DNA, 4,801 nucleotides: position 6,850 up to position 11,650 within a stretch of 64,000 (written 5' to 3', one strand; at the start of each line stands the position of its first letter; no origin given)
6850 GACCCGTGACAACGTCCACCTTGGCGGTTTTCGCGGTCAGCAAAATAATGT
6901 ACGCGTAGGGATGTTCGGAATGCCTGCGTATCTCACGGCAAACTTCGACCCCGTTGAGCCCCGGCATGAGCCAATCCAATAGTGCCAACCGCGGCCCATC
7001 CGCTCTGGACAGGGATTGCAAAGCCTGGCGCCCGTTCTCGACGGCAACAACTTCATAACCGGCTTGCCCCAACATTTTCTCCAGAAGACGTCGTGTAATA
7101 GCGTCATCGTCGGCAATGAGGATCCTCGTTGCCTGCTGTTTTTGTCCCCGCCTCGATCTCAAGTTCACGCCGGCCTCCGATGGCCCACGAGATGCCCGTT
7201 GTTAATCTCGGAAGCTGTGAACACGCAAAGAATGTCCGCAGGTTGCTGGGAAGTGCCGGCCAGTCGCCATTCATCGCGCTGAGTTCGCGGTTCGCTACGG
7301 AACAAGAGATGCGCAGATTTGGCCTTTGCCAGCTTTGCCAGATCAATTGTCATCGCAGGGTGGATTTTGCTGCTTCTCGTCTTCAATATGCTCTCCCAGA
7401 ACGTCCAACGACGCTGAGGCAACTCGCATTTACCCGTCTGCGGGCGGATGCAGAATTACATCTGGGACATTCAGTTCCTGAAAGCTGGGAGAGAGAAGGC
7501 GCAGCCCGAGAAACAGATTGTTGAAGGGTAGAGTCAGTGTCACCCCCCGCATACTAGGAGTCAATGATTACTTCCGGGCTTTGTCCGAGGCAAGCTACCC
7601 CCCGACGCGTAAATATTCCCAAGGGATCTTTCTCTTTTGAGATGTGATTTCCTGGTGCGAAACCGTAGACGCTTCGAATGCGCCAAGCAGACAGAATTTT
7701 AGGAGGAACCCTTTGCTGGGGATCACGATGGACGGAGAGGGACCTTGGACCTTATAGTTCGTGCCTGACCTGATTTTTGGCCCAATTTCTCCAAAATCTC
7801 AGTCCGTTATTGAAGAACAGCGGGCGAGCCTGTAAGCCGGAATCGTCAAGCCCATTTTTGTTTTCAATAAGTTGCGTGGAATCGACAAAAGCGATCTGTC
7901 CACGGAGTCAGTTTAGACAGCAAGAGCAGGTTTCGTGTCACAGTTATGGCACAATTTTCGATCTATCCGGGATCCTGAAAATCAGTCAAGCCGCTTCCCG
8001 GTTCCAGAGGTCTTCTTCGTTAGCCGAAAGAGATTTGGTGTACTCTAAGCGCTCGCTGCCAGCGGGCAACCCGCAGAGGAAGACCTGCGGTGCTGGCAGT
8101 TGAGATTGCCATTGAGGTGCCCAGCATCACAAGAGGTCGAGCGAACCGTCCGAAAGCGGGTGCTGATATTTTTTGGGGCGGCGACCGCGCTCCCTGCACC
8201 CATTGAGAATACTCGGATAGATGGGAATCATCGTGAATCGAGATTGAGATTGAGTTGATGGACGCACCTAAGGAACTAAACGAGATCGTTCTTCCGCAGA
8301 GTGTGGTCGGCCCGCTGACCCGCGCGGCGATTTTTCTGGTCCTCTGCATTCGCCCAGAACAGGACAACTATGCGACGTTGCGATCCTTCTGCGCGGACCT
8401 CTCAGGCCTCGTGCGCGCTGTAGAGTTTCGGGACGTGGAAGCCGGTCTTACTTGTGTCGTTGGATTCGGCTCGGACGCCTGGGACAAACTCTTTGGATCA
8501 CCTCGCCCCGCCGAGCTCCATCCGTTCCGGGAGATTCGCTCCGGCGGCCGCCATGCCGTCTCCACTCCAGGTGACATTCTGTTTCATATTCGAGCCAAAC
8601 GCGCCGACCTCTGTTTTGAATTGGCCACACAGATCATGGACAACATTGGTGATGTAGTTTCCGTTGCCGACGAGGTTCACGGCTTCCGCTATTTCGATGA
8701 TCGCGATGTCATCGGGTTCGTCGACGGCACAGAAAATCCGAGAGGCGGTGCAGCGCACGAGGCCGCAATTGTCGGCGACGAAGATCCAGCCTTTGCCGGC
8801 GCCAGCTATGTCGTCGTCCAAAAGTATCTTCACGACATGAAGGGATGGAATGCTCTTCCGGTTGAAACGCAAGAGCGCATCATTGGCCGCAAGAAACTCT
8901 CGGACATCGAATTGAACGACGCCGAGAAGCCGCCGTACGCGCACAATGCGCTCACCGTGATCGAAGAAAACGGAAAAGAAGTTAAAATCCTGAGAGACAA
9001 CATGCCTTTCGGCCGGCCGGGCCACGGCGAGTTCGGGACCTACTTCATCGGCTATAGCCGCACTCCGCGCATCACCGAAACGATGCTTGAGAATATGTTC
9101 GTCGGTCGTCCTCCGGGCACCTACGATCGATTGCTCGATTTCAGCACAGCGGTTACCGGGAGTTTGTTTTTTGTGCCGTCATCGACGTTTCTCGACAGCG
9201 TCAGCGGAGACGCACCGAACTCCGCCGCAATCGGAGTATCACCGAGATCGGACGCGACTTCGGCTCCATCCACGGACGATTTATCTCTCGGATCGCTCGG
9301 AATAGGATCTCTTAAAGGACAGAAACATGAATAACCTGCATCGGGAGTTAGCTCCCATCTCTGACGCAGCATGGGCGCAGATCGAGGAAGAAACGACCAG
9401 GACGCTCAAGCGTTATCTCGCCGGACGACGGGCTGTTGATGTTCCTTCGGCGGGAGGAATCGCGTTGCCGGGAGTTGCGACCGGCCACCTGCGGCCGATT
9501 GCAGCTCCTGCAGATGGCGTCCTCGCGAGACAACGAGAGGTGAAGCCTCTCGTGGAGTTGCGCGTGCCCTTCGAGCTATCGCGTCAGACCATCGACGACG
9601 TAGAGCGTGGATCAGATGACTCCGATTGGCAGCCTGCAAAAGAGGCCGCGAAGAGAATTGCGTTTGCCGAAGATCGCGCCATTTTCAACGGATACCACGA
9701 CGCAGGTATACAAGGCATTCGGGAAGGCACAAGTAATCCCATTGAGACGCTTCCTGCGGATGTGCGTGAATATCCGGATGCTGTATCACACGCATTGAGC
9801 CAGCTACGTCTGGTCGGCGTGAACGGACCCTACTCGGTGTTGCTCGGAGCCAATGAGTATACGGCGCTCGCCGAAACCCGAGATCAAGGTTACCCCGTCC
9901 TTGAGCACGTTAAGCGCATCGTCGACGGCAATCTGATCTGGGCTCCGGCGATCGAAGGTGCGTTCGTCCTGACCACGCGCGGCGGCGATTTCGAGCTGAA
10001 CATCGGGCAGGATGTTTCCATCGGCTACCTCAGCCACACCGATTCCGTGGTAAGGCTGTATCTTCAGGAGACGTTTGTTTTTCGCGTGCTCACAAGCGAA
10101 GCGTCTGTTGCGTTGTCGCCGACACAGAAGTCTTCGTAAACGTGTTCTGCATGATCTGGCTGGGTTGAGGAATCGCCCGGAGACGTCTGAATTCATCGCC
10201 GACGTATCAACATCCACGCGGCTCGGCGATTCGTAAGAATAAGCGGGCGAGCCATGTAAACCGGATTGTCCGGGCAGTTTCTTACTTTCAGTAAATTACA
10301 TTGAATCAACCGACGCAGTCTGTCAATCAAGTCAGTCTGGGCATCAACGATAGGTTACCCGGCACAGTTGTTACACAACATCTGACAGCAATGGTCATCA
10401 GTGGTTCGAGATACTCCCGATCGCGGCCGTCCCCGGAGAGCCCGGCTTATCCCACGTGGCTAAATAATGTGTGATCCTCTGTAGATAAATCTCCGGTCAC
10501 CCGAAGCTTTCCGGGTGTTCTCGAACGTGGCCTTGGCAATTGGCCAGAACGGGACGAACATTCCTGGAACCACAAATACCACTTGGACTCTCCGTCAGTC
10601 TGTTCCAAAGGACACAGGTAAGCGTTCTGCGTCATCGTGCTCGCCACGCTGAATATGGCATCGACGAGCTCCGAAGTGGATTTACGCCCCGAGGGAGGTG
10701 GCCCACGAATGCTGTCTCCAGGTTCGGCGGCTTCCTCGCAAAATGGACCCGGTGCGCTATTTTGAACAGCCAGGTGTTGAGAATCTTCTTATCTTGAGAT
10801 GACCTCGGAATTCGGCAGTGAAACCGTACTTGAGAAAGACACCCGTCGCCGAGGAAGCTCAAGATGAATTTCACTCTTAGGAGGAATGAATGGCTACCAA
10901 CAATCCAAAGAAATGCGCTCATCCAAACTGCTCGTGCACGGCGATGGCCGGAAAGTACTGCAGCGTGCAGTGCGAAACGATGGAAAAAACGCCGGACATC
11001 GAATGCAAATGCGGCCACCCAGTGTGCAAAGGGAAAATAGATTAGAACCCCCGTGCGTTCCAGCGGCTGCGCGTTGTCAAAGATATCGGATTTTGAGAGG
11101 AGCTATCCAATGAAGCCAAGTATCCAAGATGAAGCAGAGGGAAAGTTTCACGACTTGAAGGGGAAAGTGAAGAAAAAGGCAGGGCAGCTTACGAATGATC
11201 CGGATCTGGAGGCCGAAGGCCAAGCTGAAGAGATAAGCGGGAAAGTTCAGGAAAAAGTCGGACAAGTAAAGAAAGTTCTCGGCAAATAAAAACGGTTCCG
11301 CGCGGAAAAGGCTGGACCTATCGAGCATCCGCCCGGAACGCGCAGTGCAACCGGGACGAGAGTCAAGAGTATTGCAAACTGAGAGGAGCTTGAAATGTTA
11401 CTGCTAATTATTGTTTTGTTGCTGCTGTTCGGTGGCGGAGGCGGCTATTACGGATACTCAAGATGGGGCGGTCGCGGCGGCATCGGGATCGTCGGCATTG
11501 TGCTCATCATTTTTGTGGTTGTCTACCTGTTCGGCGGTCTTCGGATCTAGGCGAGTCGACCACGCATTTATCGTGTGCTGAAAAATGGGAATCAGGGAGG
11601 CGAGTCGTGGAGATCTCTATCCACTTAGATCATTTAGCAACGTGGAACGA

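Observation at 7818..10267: The last ~27 nt of RNase P RNA occur three times in direct orientation, and two orphan copies bracket the DyP-encapsulin operon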

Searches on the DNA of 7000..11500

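Call 85: search_rna_families(source=window, start=7000, end=11500, threshold=evalue, max_evalue=1)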
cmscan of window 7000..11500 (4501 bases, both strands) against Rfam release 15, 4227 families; matches with E-value up to 1: 0.
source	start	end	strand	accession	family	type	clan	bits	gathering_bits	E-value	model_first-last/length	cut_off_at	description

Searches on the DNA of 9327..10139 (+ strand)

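Call 50: search_rna_families(sources=[L074, L097, L126, L123, L107, L068, L024, L020, L128, L124], threshold=gathering)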
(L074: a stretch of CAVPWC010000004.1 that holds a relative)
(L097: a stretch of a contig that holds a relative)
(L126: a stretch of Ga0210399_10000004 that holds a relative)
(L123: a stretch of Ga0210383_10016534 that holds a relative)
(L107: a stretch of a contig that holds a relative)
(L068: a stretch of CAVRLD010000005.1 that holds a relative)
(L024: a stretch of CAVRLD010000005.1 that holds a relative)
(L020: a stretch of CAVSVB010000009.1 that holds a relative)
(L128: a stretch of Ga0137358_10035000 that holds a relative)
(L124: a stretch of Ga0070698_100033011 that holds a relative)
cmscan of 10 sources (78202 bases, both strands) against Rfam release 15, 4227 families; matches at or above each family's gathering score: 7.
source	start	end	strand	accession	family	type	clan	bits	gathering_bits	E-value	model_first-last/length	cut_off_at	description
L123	2070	2682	-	RF00010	RNaseP_bact_a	Gene; ribozyme;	CL00002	208.2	100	5.9e-66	1-367/367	no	Bacterial RNase P class A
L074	4667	5297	-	RF00010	RNaseP_bact_a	Gene; ribozyme;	CL00002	202.7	100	4.1e-64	1-367/367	no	Bacterial RNase P class A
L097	1331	1943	-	RF00010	RNaseP_bact_a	Gene; ribozyme;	CL00002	200.1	100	3.3e-63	1-367/367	no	Bacterial RNase P class A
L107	4353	4971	-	RF00010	RNaseP_bact_a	Gene; ribozyme;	CL00002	198.5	100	1.1e-62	1-367/367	no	Bacterial RNase P class A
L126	10849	11460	-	RF00010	RNaseP_bact_a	Gene; ribozyme;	CL00002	197.7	100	2.1e-62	1-367/367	no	Bacterial RNase P class A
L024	7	625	-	RF00010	RNaseP_bact_a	Gene; ribozyme;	CL00002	189.1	100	1.7e-59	1-367/367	no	Bacterial RNase P class A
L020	7425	7647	-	RF02005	group-II-D1D4-6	Intron;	CL00102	188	49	4.9e-55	1-225/225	no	Group II catalytic intron D1-D4-6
